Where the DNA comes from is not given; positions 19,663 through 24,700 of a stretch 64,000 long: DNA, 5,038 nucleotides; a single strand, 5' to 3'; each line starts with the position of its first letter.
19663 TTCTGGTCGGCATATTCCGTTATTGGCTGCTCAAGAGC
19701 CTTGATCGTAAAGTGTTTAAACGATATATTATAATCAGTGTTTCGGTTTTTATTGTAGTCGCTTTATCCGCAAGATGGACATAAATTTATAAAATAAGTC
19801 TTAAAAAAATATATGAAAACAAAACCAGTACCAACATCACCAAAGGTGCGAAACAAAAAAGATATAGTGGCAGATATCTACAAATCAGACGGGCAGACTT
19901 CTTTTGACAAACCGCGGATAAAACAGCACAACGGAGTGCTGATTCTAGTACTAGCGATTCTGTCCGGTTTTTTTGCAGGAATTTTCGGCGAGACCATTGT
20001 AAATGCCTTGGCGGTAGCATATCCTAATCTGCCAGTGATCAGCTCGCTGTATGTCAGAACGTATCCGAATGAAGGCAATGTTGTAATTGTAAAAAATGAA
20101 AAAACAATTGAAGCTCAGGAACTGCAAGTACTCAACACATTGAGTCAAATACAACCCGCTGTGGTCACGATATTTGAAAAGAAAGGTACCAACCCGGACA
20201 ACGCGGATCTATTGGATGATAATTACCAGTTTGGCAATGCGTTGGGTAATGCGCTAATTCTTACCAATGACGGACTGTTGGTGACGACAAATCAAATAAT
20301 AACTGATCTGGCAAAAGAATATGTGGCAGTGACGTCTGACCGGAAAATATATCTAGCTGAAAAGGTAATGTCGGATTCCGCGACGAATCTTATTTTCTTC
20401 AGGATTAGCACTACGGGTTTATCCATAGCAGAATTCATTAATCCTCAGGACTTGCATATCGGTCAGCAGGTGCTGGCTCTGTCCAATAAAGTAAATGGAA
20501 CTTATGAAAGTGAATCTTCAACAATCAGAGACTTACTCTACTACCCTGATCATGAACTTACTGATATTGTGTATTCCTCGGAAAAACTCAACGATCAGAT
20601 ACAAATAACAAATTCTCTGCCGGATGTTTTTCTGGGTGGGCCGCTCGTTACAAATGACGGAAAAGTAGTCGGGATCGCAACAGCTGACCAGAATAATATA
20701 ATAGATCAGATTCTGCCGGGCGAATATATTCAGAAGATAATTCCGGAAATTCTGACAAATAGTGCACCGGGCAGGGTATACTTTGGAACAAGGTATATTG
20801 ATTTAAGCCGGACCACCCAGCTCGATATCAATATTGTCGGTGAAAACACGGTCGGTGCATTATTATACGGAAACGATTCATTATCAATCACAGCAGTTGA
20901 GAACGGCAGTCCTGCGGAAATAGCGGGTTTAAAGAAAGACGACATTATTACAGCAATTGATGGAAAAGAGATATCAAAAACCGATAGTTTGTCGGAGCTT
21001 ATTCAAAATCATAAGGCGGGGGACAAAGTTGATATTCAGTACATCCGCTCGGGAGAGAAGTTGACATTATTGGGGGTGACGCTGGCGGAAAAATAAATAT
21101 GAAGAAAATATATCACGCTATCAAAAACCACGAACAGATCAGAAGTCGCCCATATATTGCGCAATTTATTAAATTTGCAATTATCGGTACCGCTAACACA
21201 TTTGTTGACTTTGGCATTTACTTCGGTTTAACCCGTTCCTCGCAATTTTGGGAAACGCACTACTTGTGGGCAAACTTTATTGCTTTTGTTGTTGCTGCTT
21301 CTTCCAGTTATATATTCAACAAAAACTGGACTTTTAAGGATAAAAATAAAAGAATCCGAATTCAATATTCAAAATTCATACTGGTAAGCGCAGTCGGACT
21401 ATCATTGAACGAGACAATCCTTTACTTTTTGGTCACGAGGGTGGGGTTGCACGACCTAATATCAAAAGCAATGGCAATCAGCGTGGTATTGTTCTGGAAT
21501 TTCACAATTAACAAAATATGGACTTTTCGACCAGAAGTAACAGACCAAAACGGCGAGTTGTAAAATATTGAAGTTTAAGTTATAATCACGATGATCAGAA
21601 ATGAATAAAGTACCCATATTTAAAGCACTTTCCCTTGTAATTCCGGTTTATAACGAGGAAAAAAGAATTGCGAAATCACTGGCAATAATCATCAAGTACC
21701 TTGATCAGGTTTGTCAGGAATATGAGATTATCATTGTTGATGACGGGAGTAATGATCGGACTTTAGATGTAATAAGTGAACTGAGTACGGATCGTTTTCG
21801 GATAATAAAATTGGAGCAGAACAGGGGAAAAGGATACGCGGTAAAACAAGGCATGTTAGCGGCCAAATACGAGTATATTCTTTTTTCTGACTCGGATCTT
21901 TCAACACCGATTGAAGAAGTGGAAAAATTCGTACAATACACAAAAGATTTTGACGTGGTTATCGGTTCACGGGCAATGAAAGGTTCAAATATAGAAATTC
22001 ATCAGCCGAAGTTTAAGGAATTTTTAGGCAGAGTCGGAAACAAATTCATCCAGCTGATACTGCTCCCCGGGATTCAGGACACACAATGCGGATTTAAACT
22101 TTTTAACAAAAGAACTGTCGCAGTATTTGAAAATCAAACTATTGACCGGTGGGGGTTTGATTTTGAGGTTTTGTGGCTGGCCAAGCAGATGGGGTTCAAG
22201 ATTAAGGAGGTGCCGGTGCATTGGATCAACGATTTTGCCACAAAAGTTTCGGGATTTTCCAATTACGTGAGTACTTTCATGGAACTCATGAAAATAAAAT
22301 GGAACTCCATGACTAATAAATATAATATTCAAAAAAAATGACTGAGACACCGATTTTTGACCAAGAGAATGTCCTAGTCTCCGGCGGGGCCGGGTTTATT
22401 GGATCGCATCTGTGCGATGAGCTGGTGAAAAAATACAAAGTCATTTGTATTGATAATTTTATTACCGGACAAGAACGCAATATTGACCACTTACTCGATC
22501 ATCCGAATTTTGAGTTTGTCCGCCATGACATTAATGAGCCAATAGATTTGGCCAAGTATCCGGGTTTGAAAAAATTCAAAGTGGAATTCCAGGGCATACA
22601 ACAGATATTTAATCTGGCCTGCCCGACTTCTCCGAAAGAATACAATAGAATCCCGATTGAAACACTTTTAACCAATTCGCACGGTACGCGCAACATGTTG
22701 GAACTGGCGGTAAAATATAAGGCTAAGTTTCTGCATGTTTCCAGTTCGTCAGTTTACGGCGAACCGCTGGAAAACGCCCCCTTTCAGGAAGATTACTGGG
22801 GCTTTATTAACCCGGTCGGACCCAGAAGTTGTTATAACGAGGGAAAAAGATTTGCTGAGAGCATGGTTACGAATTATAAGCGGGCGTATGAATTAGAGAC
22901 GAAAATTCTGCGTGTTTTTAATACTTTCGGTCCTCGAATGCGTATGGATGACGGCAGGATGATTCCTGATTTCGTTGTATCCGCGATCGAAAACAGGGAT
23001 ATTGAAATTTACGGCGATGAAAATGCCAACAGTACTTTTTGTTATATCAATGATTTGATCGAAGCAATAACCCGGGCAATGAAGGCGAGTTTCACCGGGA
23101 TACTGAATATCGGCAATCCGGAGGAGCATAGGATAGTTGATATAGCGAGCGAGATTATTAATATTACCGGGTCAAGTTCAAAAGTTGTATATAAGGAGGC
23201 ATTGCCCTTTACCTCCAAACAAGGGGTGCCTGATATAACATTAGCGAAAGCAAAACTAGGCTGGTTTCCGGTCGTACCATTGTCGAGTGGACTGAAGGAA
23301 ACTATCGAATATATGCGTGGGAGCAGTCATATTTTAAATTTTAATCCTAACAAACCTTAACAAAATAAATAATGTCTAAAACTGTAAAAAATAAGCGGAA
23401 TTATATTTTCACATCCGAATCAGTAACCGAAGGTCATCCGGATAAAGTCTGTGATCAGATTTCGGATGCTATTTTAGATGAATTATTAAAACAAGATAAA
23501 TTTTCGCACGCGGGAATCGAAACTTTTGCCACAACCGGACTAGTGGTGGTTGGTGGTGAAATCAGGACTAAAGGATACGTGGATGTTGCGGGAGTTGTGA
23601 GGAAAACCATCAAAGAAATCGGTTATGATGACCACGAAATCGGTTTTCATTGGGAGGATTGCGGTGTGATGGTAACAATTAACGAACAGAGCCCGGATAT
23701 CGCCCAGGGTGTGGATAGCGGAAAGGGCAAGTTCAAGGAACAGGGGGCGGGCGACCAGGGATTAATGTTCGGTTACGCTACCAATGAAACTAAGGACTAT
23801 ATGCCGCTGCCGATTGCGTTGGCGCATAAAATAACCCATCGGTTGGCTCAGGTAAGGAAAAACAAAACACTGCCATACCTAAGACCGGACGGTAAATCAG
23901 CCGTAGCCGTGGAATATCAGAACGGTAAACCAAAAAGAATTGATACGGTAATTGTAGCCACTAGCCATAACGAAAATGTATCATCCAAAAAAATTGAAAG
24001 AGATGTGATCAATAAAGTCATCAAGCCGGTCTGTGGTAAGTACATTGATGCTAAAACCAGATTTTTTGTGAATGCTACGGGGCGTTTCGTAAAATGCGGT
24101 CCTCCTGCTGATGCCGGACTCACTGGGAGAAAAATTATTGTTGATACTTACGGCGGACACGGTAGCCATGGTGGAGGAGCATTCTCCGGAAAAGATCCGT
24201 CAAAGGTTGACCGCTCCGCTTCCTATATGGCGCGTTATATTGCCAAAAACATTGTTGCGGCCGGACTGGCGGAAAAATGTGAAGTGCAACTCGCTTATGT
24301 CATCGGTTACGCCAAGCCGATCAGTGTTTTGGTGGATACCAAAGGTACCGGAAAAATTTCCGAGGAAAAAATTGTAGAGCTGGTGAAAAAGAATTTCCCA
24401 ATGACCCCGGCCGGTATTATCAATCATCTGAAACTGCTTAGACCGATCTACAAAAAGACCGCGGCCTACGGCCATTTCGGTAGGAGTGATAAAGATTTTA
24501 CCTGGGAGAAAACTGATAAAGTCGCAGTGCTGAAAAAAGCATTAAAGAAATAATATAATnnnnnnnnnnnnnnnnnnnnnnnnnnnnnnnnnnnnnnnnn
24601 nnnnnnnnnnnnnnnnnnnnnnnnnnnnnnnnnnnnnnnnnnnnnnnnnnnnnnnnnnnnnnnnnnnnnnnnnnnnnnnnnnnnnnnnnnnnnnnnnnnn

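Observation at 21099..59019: ~38 kb glycan super-locus built around three polyprenyl-phosphate-sugar synthase / GT-C transferase modules and lacking a recognisable priming transferase or Wzy/Wzz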

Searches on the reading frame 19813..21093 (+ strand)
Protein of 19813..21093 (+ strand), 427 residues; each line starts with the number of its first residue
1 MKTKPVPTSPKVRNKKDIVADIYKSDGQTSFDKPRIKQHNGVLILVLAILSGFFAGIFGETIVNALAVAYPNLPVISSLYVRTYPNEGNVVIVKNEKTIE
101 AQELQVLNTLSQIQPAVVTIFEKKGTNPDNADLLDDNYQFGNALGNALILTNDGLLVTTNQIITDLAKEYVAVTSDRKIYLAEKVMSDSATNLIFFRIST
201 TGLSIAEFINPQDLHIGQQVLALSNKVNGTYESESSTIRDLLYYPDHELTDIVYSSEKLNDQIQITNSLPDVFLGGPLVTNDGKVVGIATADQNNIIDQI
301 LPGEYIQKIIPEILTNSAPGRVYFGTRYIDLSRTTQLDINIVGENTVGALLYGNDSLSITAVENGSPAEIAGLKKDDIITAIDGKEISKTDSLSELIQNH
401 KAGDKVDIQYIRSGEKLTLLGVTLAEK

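Call 11: search_protein_families(library=pfam, proteins=[window:19813-21093:+], max_evalue=0.01)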
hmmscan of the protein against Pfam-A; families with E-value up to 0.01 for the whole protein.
window:19813-21093:+ (427 aa): 7 families
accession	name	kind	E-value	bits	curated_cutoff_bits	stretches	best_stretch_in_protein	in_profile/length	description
PF13180.12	PDZ_2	-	8.7e-16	58.4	27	1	356-419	13-76/80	PDZ domain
PF17820.7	PDZ_6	-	7.9e-12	45.2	27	1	359-405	2-47/54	PDZ domain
PF13365.12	Trypsin_2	-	5.7e-09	37.3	27.6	1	147-288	3-144/144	Trypsin-like peptidase domain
PF00595.29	PDZ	-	1.7e-07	31.9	23.2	1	337-408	12-78/81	PDZ domain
PF19805.5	DUF6288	-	0.00014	21.6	26.3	1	357-396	3-46/402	Family of unknown function (DUF6288)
PF14685.13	PDZ_Tricorn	-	0.0034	17.8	25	0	363-414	28-80/88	Tricorn protease PDZ domain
PF04495.20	GRASP55_65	-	0.0084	16.9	27.7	0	358-402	46-91/138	GRASP55/65 PDZ-like domain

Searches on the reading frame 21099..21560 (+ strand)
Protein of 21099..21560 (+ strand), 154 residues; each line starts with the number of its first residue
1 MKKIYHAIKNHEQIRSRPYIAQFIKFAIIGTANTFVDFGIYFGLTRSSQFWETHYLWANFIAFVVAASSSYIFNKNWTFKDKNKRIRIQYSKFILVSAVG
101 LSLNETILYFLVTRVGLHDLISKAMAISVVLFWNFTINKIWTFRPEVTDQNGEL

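Call 7: search_protein_families(library=pfam, proteins=[window:21099-21560:+], max_evalue=0.01)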
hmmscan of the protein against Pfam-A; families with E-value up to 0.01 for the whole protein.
window:21099-21560:+ (154 aa): 1 family
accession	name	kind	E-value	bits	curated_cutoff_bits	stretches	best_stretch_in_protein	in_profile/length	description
PF04138.20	GtrA_DPMS_TM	-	6.2e-30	104.2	26.1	1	25-143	1-117/117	GtrA/DPMS, transmembrane domain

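Call 27: search_protein_families(library=ncbifam, proteins=[window:21099-21560:+], max_evalue=1e-10)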
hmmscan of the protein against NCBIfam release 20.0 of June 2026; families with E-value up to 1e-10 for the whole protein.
window:21099-21560:+ (154 aa): 0 families

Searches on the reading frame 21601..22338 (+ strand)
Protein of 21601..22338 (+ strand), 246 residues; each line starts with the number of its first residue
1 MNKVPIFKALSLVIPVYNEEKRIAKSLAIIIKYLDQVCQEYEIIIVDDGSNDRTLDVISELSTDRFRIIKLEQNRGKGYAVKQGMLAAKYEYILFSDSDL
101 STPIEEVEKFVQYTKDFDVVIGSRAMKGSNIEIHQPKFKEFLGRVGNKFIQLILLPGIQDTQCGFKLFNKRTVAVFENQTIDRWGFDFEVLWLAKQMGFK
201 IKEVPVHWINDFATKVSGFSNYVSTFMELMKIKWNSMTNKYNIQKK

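Call 7: search_protein_families(library=pfam, proteins=[window:21601-22338:+], max_evalue=0.01)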
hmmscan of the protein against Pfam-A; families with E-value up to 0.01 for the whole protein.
window:21601-22338:+ (246 aa): 3 families
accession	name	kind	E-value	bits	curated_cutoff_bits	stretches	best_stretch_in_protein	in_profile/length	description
PF00535.33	Glycos_transf_2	-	1.2e-31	110.4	23.3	1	11-171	1-162/168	Glycosyl transferase family 2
PF10111.15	Glyco_tranf_2_2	-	8.8e-10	39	27.3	1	11-112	1-104/276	Glycosyltransferase like family 2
PF13641.12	Glyco_tranf_2_3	-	0.0016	19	27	1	10-113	3-110/230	Glycosyltransferase like family 2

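Call 13: search_protein_families(library=ncbifam, proteins=[window:21601-22338:+], max_evalue=0.01)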
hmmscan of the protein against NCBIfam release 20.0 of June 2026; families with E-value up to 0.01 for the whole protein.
window:21601-22338:+ (246 aa): 28 families (the best 25 are shown)
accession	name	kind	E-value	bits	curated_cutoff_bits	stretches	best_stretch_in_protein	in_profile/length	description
NF047588.1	GlcsyltransPgfSStrep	equivalog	7.6e-23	81.2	500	1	10-177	3-168/308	glycosyltransferase PgfS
NF007986.1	PRK10714.1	equivalog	7.6e-19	67.9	529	1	8-235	6-221/316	undecaprenyl-phosphate 4-deoxy-4-formamido-L-arabinose transferase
TIGR03937.1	PgaC_IcaA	equivalog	6.6e-18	64.8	422.3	1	8-99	45-135/407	poly-beta-1,6-N-acetyl-D-glucosamine synthase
NF041875.1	EPS_EpsD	equivalog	1.4e-14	54.3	370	1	10-123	1-115/325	exopolysaccharide biosynthesis glycosyltransferase EpsD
NF007482.0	PRK10073.1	equivalog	3.6e-14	52.5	423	1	8-100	6-96/334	glycosyltransferase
NF047683.1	TeichurnBiosyTuaG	equivalog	6.1e-14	52.3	400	1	9-117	7-114/252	teichuronic acid biosynthesis protein TuaG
NF041391.1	DPhHxTase_Halo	equivalog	9.1e-14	50.9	375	1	16-209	3-184/213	dolichyl-phosphate hexose transferase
NF058614.1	PPMAGASynPpgS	equivalog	1.1e-13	51.2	370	1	12-209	4-197/226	polyprenyl-phospho-N-acetylgalactosaminyl synthase PpgS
TIGR03965.1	mycofact_glyco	equivalog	4.3e-13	48.9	280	1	8-101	74-166/467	mycofactocin biosynthesis glycosyltransferase MftF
TIGR04283.1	glyco_like_mftF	equivalog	9.3e-13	48.3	182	1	10-111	1-94/221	TIGR04283 family arsenosugar biosynthesis glycosyltransferase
TIGR04182.1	glyco_TIGR04182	equivalog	8.8e-12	45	325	1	11-222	3-207/293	S-layer glycoprotein N-glycosyltransferase AglJ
NF038302.1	EPS_HpsE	equivalog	1e-11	44.4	300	1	10-115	3-112/307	hormogonium polysaccharide biosynthesis glycosyltransferase HpsE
NF010496.0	PRK13915.1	equivalog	1.1e-10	41.2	262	1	9-103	32-130/307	glucosyl-3-phosphoglycerate synthase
NF053739.1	GlytfEpsEBac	equivalog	1.1e-09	37.6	450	1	10-120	3-116/265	glycosyltransferase EpsE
TIGR03469.1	HpnB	hypoth_equivalog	2e-09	36.9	379.25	1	7-123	43-169/386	hopene-associated glycosyltransferase HpnB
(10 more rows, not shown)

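Call 78: search_solved_structures(query=window:21601-22338:+, max_evalue=0.00001)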
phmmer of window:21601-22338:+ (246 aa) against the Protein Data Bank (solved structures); distinct sequences matched with E-value up to 0.00001: 19.
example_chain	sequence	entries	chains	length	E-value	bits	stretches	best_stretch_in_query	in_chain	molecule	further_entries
5mlz_A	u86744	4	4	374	3.8e-17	65.9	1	10-207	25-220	Dolichol monophosphate mannose synthase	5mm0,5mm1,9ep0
2z87_A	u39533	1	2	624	4e-16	62.6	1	6-114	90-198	Chondroitin synthase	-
2z86_A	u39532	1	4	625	4e-16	62.5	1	6-114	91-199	Chondroitin synthase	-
5eke_A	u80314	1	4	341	3.8e-14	56.1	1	10-172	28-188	Uncharacterized glycosyltransferase sll0501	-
5ekp_C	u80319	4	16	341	3.9e-14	56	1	10-172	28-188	Uncharacterized glycosyltransferase sll0501 | Glycosyltransferase sll0501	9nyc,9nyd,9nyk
9nye_A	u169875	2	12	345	4e-14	56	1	10-172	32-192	Glycosyltransferase sll0501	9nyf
9hwj_A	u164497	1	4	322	5.2e-13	52.4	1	7-208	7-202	Undecaprenyl-phosphate 4-deoxy-4-formamido-L-arabinose transferase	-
9bhc_C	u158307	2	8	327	1.1e-11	48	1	5-208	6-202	Undecaprenyl-phosphate 4-deoxy-4-formamido-L-arabinose transferase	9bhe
8vxh_A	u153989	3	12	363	1.5e-11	47.6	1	5-208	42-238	Undecaprenyl-phosphate 4-deoxy-4-formamido-L-arabinose transferase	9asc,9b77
6h1j_A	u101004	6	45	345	1.7e-09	40.8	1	7-139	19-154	Probable ss-1,3-N-acetylglucosaminyltransferase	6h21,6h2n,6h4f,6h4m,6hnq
6p61_A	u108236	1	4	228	5.9e-09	39.1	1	9-121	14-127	Glycosyltransferase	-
5tze_C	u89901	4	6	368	7.2e-09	38.8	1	10-141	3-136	Glycosyl transferase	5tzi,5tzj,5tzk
5tz8_A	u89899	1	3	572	1.5e-08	37.8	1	10-141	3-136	Glycosyl transferase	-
8vh7_A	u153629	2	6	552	3.4e-08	36.6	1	26-112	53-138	Heparosan synthase B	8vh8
8viw_A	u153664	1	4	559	3.5e-08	36.6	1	26-112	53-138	Heparosan synthase B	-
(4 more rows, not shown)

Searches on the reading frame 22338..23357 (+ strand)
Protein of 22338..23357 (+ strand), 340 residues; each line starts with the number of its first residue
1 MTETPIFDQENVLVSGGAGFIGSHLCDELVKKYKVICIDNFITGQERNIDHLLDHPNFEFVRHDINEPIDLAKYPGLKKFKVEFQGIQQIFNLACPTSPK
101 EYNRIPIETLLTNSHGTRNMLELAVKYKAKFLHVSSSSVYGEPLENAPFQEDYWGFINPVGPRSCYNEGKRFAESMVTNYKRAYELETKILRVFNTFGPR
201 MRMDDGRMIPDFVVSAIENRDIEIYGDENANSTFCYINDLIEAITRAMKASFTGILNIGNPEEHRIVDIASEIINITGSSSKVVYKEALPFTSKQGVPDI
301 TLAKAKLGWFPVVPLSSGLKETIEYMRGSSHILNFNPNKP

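Call 7: search_protein_families(library=pfam, proteins=[window:22338-23357:+], max_evalue=0.01)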
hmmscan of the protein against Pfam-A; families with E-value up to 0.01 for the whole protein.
window:22338-23357:+ (340 aa): 6 families
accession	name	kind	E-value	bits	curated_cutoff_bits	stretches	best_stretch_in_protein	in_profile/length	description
PF01370.27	Epimerase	-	9.8e-46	156.5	20.9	1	12-259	1-240/240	NAD dependent epimerase/dehydratase family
PF16363.11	GDP_Man_Dehyd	-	2.6e-44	152.5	27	1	13-322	1-332/332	GDP-mannose 4,6 dehydratase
PF01073.25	3Beta_HSD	-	4.5e-13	49.3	22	1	13-249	1-230/280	3-beta hydroxysteroid dehydrogenase/isomerase family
PF07993.18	NAD_binding_4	-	4e-11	43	20.1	1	15-231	2-245/258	Male sterility protein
PF02719.21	Polysacc_synt_2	-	1e-08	35.2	20.2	1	12-134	1-126/293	Polysaccharide biosynthesis protein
PF04321.23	RmlD_sub_bind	-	2e-07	30.8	27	1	11-287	2-237/287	RmlD substrate binding domain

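Call 27: search_protein_families(library=ncbifam, proteins=[window:22338-23357:+], max_evalue=1e-10)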
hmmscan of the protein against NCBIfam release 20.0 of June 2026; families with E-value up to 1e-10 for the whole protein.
window:22338-23357:+ (340 aa): 11 families
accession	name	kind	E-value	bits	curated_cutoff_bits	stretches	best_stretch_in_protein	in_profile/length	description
TIGR01181.1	dTDP_gluc_dehyt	equivalog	1.3e-36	126.4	365.1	1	12-327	2-312/321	dTDP-glucose 4,6-dehydratase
TIGR01179.1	galE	equivalog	6.5e-28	97.5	262.3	1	11-315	1-314/332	UDP-glucose 4-epimerase GalE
TIGR04180.1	EDH_00030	hypoth_equivalog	2.5e-25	89.2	475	1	12-287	1-266/297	NAD-dependent 4,6-dehydratase LegB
NF005998.1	PRK08125.1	equivalog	1e-23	83.6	777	1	9-278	315-586/649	bifunctional UDP-4-amino-4-deoxy-L-arabinose formyltransferase/UDP-glucuronic acid oxidase ArnA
TIGR02197.1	heptose_epim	equivalog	8.4e-23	81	274.6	1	12-287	1-270/316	ADP-glyceromanno-heptose 6-epimerase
NF008872.0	PRK11908.1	equivalog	2.3e-22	79.5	294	1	11-328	3-337/349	bifunctional UDP-4-keto-pentose/UDP-xylose synthase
NF011728.1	PRK15181.1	equivalog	1.8e-21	76.5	760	1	11-325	17-336/348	Vi polysaccharide biosynthesis UDP-N-acetylglucosaminuronic acid C-4 epimerase TviC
NF007490.0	PRK10084.1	subfamily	8.9e-19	67.7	649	1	12-326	3-334/361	dTDP-glucose 4,6-dehydratase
NF007582.0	PRK10217.1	equivalog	2.3e-18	66.4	698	1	11-325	3-330/355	dTDP-glucose 4,6-dehydratase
NF007956.0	PRK10675.1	subfamily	1.7e-11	43.9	394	1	11-202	2-186/338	UDP-glucose 4-epimerase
NF047922.1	GDPFucSynFcl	equivalog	5.9e-11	42.4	500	0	102-324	70-299/308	GDP-L-fucose synthase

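Call 29: search_solved_structures(query=window:22338-23357:+, max_evalue=1e-20)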
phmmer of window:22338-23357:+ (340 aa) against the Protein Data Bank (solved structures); distinct sequences matched with E-value up to 1e-20: 17.
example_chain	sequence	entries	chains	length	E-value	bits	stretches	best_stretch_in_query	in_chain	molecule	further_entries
4gll_A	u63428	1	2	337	3.9e-86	292.5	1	8-328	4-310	UDP-glucuronic acid decarboxylase 1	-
2b69_A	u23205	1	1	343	4.1e-86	292.5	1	8-328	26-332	UDP-glucuronate decarboxylase 1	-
4m55_A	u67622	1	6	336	2.1e-85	290.1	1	8-328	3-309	UDP-glucuronic acid decarboxylase 1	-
4lk3_A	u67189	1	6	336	2.9e-85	289.7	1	8-328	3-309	UDP-glucuronic acid decarboxylase 1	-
4zrm_A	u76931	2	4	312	6.4e-33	117.6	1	10-328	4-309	UDP-glucose 4-epimerase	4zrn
6zl6_A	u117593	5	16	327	3.2e-32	115.3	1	12-327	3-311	Epimerase domain-containing protein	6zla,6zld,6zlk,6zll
6zlj_A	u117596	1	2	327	1e-31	113.7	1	12-327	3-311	Epimerase domain-containing protein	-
6bi4_A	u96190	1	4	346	5.1e-30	108.1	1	10-326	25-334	dTDP-glucose 4,6-dehydratase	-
7ys8_A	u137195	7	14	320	2.6e-26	95.9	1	12-328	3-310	UDP-glucose 4-epimerase | UDP-glucose 4-epimerase along with EC 5.1.3.2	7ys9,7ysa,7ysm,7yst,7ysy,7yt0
8vr2_A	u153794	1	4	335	6e-26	94.7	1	11-333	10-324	NAD-dependent epimerase/dehydratase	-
6dnt_A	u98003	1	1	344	6e-25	91.4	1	9-311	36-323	NAD-dependent epimerase/dehydratase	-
8rdg_A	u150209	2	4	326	7.8e-25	91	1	12-270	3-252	SDR family NAD(P)-dependent oxidoreductase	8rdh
8rdi_A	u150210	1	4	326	2.8e-24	89.2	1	12-270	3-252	SDR family NAD(P)-dependent oxidoreductase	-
6bwl_A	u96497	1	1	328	3.3e-22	82.4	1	12-328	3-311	Pal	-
6pmh_A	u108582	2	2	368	1.2e-21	80.5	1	3-325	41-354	UDP-glucose 4-epimerase related protein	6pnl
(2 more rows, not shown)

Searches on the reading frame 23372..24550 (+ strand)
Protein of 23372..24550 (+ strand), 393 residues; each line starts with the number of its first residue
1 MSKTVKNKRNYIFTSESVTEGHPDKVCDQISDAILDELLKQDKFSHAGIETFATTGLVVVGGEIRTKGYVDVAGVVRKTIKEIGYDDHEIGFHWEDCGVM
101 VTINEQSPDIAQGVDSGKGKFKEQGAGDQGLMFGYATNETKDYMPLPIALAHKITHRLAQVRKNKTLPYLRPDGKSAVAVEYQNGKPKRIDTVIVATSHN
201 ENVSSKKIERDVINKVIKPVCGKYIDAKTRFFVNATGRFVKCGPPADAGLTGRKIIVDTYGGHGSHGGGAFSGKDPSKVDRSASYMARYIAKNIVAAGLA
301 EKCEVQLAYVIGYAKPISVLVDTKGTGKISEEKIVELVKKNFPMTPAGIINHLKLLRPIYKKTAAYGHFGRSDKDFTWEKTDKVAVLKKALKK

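Call 7: search_protein_families(library=pfam, proteins=[window:23372-24550:+], max_evalue=0.01)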
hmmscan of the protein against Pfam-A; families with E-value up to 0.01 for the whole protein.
window:23372-24550:+ (393 aa): 3 families
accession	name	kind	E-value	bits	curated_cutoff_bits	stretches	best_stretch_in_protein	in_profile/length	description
PF02773.21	S-AdoMet_synt_C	-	6.8e-67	224.1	25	1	243-380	3-138/138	S-adenosylmethionine synthetase, C-terminal domain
PF02772.21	S-AdoMet_synt_M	-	2.6e-47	160.3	29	1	123-239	1-120/120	S-adenosylmethionine synthetase, central domain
PF00438.25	S-AdoMet_synt_N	-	2.5e-43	147.1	33.1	1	10-108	1-99/99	S-adenosylmethionine synthetase, N-terminal domain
